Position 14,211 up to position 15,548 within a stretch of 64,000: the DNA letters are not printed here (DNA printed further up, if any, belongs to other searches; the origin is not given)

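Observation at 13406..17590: Cys-type formate dehydrogenase with HydB/HydG-like partners next to a soluble NAD-reducing hydrogenase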

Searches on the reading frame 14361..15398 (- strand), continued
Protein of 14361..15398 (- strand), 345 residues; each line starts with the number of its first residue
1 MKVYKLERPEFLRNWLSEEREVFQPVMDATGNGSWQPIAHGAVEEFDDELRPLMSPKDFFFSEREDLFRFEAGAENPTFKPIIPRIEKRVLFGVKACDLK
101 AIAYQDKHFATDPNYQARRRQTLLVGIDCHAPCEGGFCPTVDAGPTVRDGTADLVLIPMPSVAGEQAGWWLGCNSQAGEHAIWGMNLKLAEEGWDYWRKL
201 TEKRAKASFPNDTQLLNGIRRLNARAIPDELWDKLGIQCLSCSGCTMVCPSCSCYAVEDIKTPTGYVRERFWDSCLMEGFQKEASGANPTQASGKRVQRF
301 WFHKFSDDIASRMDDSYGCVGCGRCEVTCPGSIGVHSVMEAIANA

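Call 20: find_related_loci(query=A1, collection=genome_contigs, flank=10000)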
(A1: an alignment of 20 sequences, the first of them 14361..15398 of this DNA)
Query A1 (345 aa) in genome_contigs; peptide patterns used: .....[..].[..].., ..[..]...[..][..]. (x = any residue, [..] = any of these).
600 stretches matched a pattern (row limit reached: there are more); 382 encode a relative of the query (tblastn E <= 1e-3); the best 80 are kept; 80 distinct loci.
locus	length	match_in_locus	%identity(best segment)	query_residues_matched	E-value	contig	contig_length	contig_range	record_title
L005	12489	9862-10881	63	1-345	3e-148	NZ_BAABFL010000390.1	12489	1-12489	Kistimonas scapharcae strain JCM 17805 sequence390, whole genome shotgun sequence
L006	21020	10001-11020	63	1-345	7e-148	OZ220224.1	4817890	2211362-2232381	MAG: uncultured Kistimonas sp. isolate 85cdd03d-db34-4338-bc11-e7a22193d3ac genome assembly, chromosome: 1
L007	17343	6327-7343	62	1-344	1e-145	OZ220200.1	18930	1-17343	MAG: uncultured Kistimonas sp. isolate e62b7baa-360e-4d83-a82e-00d00317f5d4 genome assembly, chromosome: 3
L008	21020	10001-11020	60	1-345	1e-143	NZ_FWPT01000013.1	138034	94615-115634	Parendozoicomonas haliclonae isolate S-B4-1U, whole genome shotgun sequence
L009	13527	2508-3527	58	1-345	6e-143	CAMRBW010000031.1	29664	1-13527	MAG TPA_asm: uncultured Oceanospirillales bacterium isolate ERR3139975_bin.4_metaWRAP_v1.3_MAG genome assembly, contig:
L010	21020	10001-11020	54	1-345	1e-134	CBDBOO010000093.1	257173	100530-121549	MAG: Endozoicomonas sp. isolate fbf237cf-7764-407e-80f3-2c6cd29f26dc genome assembly, contig: contig_93, whole genome sh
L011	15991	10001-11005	49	1-343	2e-103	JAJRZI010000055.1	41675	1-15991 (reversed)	MAG: Gammaproteobacteria bacterium isolate Dive96_bin4.167 k141_892209, whole genome shotgun sequence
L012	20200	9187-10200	48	1-344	9e-104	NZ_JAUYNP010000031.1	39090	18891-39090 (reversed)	MAG: Pseudomonas sp. isolate C4_concoct.bin.109 C4_k141_184614, whole genome shotgun sequence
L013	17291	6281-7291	49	1-345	3e-102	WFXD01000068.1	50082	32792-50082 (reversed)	MAG: Gammaproteobacteria bacterium isolate S141_33 k151_253578, whole genome shotgun sequence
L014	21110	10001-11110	45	1-344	3e-102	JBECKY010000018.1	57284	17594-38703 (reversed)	MAG: Pseudomonadales bacterium isolate ETDI82 k127_2156234, whole genome shotgun sequence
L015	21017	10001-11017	48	1-345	6e-102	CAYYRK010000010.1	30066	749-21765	MAG TPA_asm: uncultured Pseudomonadales bacterium isolate binchicken_co357_64 genome assembly, contig: NODE_458_length_3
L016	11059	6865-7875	48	1-345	5e-99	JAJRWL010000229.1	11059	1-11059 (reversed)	MAG: Gammaproteobacteria bacterium isolate Dive96_bin2.191 k141_5130830, whole genome shotgun sequence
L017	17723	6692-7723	47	1-344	1e-98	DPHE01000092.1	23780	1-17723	MAG TPA_asm: Colwellia sp. isolate UBA8680 contig_1826, whole genome shotgun sequence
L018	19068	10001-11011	47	1-343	1e-98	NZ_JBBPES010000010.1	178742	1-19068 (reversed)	Pseudomonas sp. XK-1 Scaffold10, whole genome shotgun sequence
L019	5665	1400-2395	47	1-342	3e-98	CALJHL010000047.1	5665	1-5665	MAG: uncultured Thalassotalea sp. isolate S2_Bin_METABAT__48_sub_1 genome assembly, contig: c_000002147642, whole genome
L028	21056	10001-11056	45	4-342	8e-95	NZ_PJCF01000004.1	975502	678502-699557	Paraglaciecola sp. MB-3u-78 contig1, whole genome shotgun sequence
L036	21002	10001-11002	45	4-342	3e-92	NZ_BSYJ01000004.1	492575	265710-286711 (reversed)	Biformimicrobium ophioploci strain NKW57 Contigs04, whole genome shotgun sequence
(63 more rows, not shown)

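Call 46: search_protein_families(library=ncbifam, proteins=[L003:4891-5718:+, L028:6957-7748:+, L036:11920-12675:+], max_evalue=1e-10)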
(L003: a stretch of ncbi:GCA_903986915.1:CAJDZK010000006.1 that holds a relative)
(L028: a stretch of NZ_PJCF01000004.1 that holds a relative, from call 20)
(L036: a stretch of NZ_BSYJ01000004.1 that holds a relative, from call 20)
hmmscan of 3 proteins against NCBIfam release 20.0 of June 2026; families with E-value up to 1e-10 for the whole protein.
L003:4891-5718:+ (275 aa): 5 families
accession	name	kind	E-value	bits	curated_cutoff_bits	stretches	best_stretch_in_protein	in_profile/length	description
TIGR00790.1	fnt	subfamily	1.2e-68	231.3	232.3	1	26-267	1-238/239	formate/nitrite family transporter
TIGR04060.1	formate_focA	equivalog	5.9e-67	225.7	290.1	1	15-267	3-267/268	formate transporter FocA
NF008069.0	PRK10805.1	equivalog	8e-58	196.1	440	1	6-271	6-283/285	formate transporter FocA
NF007261.0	PRK09713.1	exception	7.2e-39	134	499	1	14-269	17-280/282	formate transporter FocB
NF008595.0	PRK11562.1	equivalog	1e-34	120.1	293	1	33-264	26-247/268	nitrite transporter NirC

L028:6957-7748:+ (264 aa): 5 families
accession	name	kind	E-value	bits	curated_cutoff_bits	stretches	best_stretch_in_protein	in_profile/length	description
TIGR00790.1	fnt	subfamily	7.7e-68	228.6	232.3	1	22-263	2-238/239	formate/nitrite family transporter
TIGR04060.1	formate_focA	equivalog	8.9e-67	225.1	290.1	1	11-263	4-267/268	formate transporter FocA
NF008069.0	PRK10805.1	equivalog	3.6e-56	190.7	440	1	2-264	7-280/285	formate transporter FocA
NF007261.0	PRK09713.1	exception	1.2e-45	156.3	499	1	8-264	13-279/282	formate transporter FocB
NF008595.0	PRK11562.1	equivalog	2.5e-30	105.7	293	1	31-259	29-246/268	nitrite transporter NirC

L036:11920-12675:+ (252 aa): 5 families
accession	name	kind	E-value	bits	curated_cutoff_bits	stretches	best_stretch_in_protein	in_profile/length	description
TIGR00790.1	fnt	subfamily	4.9e-70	235.8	232.3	1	21-252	2-237/239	formate/nitrite family transporter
TIGR04060.1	formate_focA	equivalog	2.5e-67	226.9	290.1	1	9-251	3-265/268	formate transporter FocA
NF008069.0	PRK10805.1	equivalog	7.3e-52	176.6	440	1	1-214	7-221/285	formate transporter FocA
NF007261.0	PRK09713.1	exception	1.3e-33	116.7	499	1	9-214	18-220/282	formate transporter FocB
NF008595.0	PRK11562.1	equivalog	6.9e-29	101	293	1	33-250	32-247/268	nitrite transporter NirC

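Call 72: search_solved_structures(query=window:14361-15398:-, max_evalue=0.001, show_alignments=1)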
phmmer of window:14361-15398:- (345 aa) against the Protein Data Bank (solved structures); distinct sequences matched with E-value up to 0.001: 1.
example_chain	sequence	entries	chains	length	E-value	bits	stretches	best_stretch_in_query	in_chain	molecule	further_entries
9nez_B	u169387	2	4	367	5.2e-34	121.1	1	50-334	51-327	Sulfhydrogenase 1 subunit beta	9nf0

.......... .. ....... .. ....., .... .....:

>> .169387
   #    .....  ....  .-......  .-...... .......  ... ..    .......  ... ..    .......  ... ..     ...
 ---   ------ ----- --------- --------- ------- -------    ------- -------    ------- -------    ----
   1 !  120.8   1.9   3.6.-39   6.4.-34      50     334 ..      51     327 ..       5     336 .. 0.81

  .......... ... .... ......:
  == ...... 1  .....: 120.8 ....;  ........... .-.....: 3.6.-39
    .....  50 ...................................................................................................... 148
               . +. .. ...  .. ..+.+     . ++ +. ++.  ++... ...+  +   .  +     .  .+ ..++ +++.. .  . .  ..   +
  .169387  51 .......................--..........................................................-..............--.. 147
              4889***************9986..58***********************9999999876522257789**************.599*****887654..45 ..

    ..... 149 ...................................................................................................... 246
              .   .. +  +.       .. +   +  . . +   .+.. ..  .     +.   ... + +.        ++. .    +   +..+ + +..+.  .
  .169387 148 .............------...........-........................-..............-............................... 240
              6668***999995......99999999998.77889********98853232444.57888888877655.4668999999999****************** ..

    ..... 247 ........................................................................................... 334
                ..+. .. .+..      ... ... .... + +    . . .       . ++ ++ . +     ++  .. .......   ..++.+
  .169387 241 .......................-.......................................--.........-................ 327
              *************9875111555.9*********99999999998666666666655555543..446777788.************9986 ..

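Call 81: predict_structure(alignment_id=A1)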
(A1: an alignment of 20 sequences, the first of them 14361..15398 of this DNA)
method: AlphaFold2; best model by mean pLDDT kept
length: 345 residues; sequences in the alignment: 20
mean_pLDDT: 88.2   pTM: 0.88
mean pLDDT of the five models: 88.2, 87.8, 87.4, 86.9, 84.8
residues with pLDDT >= 90: 222; 70-90: 91; 50-70: 21; < 50: 11
segments of 3 or more residues with pLDDT < 50: 281-289
pLDDT, mean of each block of 10 residues (from residue 1): 95 96 91 89 89 89 90 85 94 96 93 95 97 92 94 96 80 97 96 93 93 94 96 84 68 82 93 60 45 81 91 90 84 85 94
secondary structure, 60 per line:
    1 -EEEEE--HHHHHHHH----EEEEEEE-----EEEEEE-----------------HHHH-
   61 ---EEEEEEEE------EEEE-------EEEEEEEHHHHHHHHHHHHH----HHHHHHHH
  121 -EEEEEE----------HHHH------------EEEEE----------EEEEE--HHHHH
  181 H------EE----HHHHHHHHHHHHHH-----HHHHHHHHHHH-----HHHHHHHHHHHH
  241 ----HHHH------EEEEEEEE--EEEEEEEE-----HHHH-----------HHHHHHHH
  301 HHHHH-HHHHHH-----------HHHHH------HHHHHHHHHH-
elements in order: E2-6 H9-16 E21-27 E33-38 H56-59 E64-71 E78-81 E89-95 H96-108 H113-120 E122-127 H138-141 E154-158 E169-173 H176-181 H194-207 H213-223 H229-240 H245-248 E255-262 E265-272 H278-281 H293-305 H307-312 H324-328 H335-344

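Call 83: fold_search(model_id=the predicted structure, library=pdb)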
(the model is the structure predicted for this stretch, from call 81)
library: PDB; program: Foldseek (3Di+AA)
matches with E <= 10: 613; with E <= 0.001: 5
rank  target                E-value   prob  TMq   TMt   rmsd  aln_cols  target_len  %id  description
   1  9nf0_B                5.1e-23  1.00  0.79  0.80   3.9       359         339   26  Structure of the NADPH-bound Pyrococcus furiosus SHI complex (released 2025-07-09)
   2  9nez_B                2.8e-22  1.00  0.78  0.78   4.1       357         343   26  Structure of the Pyrococcus furiosus SHI complex (released 2025-07-09)
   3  2jgt_A                5.8e-04  0.80  0.19  0.18  15.7       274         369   12  Low resolution structure of SPT (released 2007-05-01)
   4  2x8u_A                7.2e-04  0.84  0.20  0.18  16.2       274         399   10  Sphingomonas wittichii Serine palmitoyltransferase (released 2010-03-23)
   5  2w8t                  9.1e-04  0.77  0.20  0.18  16.2       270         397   12  SPT with PLP, N100C (released 2009-01-27)
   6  7x98_A                1.0e-03  0.77  0.20  0.17  15.4       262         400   14  5-Aminolevulinate synthase HemA from Rhodopseudomonas palustris (released 2023-03-08)
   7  2w8u                  1.1e-03  0.82  0.21  0.19  15.8       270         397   12  SPT with PLP, N100Y (released 2009-01-27)
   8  3tqx_A                1.1e-03  0.63  0.18  0.16  15.4       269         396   13  Structure of the 2-amino-3-ketobutyrate coenzyme A ligase (kbl) from Coxiella burnetii (released 2011-09-21)
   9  2jgt_B                1.1e-03  0.93  0.28  0.27  16.1       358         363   11  Low resolution structure of SPT (released 2007-05-01)
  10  1fc4_A                1.3e-03  0.80  0.20  0.18  16.0       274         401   11  2-AMINO-3-KETOBUTYRATE COA LIGASE (released 2001-05-02)
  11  2jg2                  1.5e-03  0.66  0.19  0.17  16.0       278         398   12  HIGH RESOLUTION STRUCTURE OF SPT WITH PLP INTERNAL ALDIMINE (released 2007-05-01)
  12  2w8v                  1.6e-03  0.77  0.21  0.18  15.8       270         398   12  SPT with PLP, N100W (released 2009-01-27)
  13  6f93_B                2.3e-03  0.63  0.23  0.21  18.3       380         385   12  Helicobacter pylori serine hydroxymethyl transferase in apo form (released 2018-12-26)
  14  7yiu_B                2.3e-03  0.51  0.18  0.14  15.9       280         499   12  Cryo-EM structure of the C6-ceramide-bound SPT-ORMDL3 complex (released 2023-07-05)
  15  2bwn_B                3.4e-03  0.44  0.17  0.15  14.6       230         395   16  5-Aminolevulinate Synthase from Rhodobacter capsulatus (released 2005-09-27)
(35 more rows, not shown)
